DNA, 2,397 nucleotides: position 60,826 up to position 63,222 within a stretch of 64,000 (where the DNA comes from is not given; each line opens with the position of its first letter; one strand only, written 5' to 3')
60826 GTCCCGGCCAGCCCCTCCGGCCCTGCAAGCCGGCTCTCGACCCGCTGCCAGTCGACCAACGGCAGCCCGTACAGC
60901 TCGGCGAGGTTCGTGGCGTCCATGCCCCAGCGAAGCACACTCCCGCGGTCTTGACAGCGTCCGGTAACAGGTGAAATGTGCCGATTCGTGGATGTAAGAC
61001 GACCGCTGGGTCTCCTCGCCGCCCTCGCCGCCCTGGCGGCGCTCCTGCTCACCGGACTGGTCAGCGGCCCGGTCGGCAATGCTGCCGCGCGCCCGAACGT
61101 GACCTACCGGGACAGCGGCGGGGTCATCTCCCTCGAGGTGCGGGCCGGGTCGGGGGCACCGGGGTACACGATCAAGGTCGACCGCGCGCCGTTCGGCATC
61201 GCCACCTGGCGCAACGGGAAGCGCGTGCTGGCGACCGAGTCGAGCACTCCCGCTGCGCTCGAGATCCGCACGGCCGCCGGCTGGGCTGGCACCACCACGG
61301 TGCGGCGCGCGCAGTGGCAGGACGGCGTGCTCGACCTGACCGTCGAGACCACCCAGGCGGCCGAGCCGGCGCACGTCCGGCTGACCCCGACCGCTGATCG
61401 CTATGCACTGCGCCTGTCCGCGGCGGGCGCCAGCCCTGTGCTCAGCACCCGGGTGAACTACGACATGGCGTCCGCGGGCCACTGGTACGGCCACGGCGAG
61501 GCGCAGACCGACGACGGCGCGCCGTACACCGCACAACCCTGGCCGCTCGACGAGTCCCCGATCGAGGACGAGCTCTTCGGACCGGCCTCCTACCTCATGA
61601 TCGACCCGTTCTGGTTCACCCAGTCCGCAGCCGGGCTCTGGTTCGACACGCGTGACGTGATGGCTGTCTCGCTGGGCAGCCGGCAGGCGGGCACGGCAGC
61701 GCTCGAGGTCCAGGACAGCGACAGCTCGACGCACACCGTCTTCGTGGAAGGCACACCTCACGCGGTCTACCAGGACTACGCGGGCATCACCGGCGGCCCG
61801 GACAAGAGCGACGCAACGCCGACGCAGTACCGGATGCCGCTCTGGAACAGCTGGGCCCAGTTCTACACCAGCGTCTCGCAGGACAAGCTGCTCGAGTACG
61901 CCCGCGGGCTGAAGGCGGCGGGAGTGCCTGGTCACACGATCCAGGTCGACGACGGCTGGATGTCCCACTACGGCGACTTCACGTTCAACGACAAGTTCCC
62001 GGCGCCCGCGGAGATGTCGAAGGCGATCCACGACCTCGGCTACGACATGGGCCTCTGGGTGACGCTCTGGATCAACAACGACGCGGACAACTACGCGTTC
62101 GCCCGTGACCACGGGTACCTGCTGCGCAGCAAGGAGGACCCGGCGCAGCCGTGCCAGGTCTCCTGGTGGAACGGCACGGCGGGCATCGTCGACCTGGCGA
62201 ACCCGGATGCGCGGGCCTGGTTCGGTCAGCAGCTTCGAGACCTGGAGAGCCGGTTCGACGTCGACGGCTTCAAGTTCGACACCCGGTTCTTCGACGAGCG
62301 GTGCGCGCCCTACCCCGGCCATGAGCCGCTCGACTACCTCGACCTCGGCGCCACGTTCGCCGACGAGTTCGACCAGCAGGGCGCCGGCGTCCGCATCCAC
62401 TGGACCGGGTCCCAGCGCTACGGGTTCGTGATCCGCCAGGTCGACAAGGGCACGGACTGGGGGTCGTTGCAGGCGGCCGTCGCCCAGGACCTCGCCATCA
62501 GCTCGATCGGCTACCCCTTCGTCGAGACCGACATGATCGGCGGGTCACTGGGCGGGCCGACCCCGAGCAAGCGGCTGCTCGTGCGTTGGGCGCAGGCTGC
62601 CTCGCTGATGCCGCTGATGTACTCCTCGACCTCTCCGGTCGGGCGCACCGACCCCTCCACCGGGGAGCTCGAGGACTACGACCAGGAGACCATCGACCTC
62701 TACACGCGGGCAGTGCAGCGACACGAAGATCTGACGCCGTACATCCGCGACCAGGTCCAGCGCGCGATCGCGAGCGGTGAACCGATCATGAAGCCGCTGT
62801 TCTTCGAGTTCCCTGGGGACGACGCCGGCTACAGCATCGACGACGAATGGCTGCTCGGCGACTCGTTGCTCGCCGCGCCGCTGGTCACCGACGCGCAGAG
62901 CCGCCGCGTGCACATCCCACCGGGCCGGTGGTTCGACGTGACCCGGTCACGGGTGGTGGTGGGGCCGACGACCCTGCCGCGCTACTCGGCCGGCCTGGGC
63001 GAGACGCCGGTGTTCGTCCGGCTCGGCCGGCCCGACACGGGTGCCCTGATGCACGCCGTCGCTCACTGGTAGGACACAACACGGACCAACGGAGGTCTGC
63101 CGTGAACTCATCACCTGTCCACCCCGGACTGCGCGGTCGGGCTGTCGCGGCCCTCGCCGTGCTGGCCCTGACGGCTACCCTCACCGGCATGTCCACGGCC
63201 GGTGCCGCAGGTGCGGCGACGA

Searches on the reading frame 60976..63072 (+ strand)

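Call 26: search_protein_families(library=pfam, proteins=[window:60976-63072:+], max_evalue=0.00001)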
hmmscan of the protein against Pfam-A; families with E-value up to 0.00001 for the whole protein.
window:60976-63072:+ (698 aa): 2 families
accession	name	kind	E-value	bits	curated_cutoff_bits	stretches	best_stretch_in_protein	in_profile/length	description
PF01055.32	Glyco_hydro_31_2nd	-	4.5e-33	115.4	23.5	1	288-590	10-325/328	Glycosyl hydrolases family 31 TIM-barrel domain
PF21365.3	Glyco_hydro_31_3rd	-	2.4e-19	70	24.4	1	601-684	1-84/87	Glycosyl hydrolase family 31 C-terminal domain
